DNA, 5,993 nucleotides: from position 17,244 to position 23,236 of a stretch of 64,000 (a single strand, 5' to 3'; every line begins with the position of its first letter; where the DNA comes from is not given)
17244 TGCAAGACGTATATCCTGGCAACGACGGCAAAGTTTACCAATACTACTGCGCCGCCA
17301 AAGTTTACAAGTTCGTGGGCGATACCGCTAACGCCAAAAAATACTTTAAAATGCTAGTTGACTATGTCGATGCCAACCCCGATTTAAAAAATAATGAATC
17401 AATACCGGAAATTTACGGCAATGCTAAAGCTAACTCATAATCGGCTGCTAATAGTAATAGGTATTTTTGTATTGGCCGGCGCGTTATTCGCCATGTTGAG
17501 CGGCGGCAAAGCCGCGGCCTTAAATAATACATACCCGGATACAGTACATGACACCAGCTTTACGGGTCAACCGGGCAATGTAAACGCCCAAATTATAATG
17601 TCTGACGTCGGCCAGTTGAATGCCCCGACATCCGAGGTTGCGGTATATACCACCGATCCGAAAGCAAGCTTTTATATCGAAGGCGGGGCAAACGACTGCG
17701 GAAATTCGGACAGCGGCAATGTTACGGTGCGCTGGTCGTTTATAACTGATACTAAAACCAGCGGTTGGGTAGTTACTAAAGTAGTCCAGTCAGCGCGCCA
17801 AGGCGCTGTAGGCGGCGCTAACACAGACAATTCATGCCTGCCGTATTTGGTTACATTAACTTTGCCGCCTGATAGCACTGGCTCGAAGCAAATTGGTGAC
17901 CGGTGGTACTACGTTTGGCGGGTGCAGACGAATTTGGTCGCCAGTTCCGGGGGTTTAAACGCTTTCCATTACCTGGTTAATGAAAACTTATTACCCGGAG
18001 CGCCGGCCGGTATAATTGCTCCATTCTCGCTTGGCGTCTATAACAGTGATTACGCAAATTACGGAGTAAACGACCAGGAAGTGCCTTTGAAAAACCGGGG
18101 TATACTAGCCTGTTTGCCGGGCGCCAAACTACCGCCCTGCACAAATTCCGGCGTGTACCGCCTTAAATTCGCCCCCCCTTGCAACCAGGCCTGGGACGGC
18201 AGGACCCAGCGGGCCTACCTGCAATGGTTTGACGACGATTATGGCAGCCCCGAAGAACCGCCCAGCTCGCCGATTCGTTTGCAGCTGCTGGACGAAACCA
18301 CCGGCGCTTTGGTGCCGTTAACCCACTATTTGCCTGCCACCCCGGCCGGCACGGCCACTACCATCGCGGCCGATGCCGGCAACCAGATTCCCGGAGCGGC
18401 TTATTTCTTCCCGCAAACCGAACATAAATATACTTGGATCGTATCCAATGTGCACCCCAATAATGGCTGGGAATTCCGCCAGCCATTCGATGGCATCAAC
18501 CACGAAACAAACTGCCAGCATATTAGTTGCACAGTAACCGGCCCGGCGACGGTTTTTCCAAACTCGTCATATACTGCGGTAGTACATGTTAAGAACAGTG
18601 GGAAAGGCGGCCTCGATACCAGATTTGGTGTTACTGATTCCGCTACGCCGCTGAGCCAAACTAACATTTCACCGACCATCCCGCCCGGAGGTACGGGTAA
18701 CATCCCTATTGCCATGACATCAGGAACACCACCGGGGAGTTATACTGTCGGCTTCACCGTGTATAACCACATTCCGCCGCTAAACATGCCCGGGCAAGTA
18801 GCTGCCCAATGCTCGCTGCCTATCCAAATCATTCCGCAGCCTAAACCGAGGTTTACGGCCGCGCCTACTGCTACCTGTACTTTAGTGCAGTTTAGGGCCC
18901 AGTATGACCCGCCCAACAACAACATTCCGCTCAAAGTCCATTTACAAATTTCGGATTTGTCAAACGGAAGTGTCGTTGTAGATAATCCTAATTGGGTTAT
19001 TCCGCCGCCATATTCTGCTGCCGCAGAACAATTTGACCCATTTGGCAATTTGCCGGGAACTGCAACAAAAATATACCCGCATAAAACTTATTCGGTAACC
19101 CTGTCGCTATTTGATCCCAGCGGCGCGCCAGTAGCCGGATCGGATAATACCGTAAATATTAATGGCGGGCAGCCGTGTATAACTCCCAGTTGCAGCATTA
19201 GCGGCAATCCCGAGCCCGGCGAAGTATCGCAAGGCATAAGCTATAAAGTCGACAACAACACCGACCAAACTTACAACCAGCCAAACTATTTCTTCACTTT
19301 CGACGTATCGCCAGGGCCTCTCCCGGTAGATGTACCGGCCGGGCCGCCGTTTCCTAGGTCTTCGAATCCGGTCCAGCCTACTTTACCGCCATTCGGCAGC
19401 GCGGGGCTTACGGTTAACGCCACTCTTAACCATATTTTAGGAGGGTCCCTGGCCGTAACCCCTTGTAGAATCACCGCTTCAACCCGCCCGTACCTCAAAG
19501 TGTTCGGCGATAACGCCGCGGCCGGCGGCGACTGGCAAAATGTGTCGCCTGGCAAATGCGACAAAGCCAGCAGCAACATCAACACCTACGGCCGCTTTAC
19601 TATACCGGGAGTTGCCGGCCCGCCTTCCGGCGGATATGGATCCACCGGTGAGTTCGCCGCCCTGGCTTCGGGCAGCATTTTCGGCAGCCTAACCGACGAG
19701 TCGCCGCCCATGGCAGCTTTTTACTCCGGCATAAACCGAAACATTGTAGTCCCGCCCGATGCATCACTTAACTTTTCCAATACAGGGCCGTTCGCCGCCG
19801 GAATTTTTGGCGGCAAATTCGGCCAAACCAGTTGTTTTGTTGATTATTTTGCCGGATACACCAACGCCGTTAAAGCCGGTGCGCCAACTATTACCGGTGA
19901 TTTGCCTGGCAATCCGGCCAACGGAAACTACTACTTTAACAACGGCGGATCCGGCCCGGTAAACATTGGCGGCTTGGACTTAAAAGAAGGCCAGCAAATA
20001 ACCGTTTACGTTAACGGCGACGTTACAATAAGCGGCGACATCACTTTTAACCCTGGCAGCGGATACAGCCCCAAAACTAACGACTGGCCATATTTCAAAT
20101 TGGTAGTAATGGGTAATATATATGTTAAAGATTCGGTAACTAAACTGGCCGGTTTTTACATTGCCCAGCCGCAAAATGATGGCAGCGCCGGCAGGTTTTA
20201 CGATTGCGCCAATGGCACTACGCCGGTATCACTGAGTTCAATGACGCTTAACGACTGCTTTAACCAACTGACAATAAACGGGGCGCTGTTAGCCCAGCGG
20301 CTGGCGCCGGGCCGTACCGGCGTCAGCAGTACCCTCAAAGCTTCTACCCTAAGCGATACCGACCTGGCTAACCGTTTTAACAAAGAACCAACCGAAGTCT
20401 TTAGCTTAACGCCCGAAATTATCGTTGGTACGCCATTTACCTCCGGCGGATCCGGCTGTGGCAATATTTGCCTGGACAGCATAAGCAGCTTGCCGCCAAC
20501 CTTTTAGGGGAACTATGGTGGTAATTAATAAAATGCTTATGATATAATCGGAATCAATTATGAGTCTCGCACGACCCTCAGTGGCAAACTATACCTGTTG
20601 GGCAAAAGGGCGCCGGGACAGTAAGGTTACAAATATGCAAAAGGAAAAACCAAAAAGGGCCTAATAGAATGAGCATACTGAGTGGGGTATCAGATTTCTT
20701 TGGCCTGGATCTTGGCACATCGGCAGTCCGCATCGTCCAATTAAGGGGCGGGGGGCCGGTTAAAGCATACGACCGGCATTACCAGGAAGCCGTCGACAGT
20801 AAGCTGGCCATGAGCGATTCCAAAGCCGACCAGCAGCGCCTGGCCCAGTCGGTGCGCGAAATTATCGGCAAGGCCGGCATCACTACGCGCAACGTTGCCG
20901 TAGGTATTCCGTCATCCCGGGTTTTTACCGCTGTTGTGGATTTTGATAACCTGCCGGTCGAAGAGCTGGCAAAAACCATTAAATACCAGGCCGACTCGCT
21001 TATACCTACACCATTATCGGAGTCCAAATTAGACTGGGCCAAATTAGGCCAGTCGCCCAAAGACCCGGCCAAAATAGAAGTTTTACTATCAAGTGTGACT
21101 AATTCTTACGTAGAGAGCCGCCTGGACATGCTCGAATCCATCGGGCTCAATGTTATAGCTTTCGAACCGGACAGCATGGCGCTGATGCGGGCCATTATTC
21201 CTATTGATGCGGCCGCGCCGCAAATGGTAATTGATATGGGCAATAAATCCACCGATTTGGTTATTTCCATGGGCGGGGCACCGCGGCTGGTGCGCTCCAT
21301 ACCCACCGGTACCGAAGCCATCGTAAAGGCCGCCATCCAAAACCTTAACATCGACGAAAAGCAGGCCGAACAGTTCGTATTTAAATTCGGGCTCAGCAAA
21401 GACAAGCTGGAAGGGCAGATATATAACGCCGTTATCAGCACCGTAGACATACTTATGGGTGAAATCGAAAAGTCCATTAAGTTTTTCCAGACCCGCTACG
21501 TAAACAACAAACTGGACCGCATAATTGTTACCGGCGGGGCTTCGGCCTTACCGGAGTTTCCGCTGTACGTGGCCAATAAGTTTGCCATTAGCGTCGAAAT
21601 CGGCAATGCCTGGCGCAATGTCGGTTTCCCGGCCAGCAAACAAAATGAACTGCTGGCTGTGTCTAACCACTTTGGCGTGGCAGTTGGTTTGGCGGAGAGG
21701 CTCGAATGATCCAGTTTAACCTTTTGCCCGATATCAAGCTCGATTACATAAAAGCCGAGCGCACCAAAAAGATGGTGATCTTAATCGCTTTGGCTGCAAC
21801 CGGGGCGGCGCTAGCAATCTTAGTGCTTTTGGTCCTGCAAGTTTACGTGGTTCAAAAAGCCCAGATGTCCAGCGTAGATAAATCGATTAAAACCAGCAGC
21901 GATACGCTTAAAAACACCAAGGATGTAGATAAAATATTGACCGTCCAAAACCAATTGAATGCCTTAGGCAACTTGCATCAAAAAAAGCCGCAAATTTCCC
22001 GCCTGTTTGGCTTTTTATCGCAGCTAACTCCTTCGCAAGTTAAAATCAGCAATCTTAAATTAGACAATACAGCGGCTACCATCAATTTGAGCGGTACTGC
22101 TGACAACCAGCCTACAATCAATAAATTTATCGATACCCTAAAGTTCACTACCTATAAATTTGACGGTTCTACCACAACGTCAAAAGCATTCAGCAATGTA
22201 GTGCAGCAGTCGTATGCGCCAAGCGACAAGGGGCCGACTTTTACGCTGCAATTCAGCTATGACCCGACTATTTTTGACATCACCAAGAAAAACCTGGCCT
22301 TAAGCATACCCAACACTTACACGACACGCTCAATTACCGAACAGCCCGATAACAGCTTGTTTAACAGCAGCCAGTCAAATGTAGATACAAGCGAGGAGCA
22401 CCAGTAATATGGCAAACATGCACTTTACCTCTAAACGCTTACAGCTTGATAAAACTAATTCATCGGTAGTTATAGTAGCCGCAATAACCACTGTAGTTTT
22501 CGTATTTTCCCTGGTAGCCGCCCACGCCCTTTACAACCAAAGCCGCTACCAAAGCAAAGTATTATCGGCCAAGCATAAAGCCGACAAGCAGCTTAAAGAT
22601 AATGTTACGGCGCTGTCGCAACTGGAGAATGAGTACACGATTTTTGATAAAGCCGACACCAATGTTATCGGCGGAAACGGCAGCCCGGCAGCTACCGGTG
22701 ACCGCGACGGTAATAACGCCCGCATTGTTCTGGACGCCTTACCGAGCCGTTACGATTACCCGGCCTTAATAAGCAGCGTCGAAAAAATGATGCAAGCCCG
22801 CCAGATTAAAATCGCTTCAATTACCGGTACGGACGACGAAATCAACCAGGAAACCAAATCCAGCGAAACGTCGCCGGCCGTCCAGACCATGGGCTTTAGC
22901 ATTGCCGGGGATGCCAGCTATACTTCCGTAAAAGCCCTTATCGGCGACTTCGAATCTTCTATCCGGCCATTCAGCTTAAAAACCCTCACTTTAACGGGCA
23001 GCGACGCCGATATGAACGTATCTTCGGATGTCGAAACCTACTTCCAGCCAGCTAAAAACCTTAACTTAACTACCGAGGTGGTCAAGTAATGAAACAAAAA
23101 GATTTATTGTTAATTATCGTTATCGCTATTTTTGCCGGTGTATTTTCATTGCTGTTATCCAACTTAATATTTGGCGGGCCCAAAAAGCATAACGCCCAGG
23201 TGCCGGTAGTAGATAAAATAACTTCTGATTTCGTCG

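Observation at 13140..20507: Duplicated two-gene module (TM/TPR-like protein + ~1000-aa secreted protein) immediately upstream of the type IV pilus operon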

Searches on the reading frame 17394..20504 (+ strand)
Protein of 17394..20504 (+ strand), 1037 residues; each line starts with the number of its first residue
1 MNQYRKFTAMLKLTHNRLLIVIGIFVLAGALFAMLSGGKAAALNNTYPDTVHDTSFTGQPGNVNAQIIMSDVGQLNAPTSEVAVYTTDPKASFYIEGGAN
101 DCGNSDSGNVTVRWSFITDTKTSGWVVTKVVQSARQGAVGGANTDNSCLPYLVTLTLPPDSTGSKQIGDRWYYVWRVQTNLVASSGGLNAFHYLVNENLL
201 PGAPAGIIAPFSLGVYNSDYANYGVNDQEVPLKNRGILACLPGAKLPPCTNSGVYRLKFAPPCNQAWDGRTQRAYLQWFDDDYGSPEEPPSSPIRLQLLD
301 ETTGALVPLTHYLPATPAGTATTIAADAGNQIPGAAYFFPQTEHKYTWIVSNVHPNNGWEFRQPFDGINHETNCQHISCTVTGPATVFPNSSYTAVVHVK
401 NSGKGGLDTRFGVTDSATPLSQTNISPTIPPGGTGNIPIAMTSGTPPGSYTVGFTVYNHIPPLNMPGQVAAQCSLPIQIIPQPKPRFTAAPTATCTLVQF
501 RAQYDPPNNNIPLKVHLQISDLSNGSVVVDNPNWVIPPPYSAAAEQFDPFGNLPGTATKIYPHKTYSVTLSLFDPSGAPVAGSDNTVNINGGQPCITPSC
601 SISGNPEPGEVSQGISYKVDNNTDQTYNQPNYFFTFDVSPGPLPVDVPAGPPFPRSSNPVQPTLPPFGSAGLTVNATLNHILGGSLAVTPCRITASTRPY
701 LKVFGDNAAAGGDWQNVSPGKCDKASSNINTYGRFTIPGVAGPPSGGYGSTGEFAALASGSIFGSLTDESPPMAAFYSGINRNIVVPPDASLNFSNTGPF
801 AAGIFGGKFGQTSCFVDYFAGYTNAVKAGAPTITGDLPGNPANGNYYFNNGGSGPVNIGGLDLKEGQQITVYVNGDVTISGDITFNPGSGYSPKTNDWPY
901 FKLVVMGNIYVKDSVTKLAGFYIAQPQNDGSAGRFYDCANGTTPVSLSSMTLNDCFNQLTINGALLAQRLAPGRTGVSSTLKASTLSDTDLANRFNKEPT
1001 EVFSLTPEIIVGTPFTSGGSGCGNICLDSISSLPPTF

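Call 9: search_protein_families(library=pfam, proteins=[window:17394-20504:+], max_evalue=1)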
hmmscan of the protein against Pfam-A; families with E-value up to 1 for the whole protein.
window:17394-20504:+ (1037 aa): 2 families
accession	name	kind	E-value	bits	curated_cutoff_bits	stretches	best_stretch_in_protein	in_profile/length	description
PF09134.16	Invasin_D3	-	0.036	15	33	0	429-458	55-84/98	Invasin, domain 3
PF07705.17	CARDB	-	0.24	12.1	22.7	1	382-454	10-81/101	CARDB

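Call 37: search_protein_families(library=ncbifam, proteins=[window:17394-20504:+], max_evalue=0.01)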
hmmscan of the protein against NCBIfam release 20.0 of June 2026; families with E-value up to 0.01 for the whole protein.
window:17394-20504:+ (1037 aa): 0 families

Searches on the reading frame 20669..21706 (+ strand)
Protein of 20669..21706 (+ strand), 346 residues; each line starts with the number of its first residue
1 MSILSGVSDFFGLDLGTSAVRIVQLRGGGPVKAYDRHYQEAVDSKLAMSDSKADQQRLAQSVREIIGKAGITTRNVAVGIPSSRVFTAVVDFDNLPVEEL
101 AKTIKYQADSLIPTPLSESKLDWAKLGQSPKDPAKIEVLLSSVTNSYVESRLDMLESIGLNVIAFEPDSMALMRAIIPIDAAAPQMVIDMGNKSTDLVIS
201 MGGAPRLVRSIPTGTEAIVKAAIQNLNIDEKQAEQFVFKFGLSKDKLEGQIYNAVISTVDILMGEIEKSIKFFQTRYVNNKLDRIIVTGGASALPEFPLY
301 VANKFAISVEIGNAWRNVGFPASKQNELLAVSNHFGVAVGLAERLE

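Call 10: search_protein_families(library=pfam, proteins=[window:20669-21706:+], max_evalue=0.001)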
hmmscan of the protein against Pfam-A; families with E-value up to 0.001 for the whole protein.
window:20669-21706:+ (346 aa): 4 families
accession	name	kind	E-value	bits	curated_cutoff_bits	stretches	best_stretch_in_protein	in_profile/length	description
PF11104.14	PilM_2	-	2.4e-38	132.4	27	1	12-344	1-338/340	Type IV pilus assembly protein PilM;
PF14450.12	FtsA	-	2.6e-10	41.2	31.8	1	186-315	1-113/127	Cell division protein FtsA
PF25216.1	Volactin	-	6.4e-07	29.6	35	1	188-305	171-291/321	Volactin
PF06723.19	MreB_Mbl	-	4.1e-06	26.3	27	0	159-246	120-214/327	MreB/Mbl protein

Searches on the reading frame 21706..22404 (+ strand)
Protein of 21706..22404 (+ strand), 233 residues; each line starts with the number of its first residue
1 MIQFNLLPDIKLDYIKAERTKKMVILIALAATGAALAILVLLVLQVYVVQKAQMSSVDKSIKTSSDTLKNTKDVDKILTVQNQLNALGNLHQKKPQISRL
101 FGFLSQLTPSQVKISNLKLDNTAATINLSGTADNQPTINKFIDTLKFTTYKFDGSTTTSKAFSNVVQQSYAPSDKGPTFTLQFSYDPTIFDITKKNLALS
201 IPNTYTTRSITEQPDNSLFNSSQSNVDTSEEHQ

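Call 10: search_protein_families(library=pfam, proteins=[window:21706-22404:+], max_evalue=0.001)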
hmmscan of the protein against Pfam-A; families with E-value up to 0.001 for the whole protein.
window:21706-22404:+ (233 aa): 1 family
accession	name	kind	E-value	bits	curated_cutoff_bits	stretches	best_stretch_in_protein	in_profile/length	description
PF05137.18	PilN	-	7.8e-07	29.5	22.8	1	100-183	2-76/78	Fimbrial assembly protein (PilN)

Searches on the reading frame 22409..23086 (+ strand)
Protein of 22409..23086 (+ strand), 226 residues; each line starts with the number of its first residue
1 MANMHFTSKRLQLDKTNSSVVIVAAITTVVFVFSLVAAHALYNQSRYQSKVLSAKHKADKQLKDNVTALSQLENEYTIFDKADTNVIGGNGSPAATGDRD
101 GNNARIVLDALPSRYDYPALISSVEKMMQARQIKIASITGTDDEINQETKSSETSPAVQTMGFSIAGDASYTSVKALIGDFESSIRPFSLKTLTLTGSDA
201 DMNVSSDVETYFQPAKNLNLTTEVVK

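Call 10: search_protein_families(library=pfam, proteins=[window:22409-23086:+], max_evalue=0.001)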
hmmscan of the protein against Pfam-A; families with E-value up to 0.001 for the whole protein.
window:22409-23086:+ (226 aa): 0 families

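Call 37: search_protein_families(library=ncbifam, proteins=[window:22409-23086:+], max_evalue=0.01)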
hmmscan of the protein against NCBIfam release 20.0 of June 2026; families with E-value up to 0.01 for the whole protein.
window:22409-23086:+ (226 aa): 0 families

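Call 102: search_protein_families(library=pfam, proteins=[window:22409-23086:+], max_evalue=0.1)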
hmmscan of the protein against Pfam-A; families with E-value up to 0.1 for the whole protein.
window:22409-23086:+ (226 aa): 2 families
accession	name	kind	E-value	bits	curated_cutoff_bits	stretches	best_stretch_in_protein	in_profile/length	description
PF23922.1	DUF7261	-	0.049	14.3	27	0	20-74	7-57/169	Family of unknown function (DUF7261)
PF20315.3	DUF6611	-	0.081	13.4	27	0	15-94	71-150/168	Family of unknown function (DUF6611)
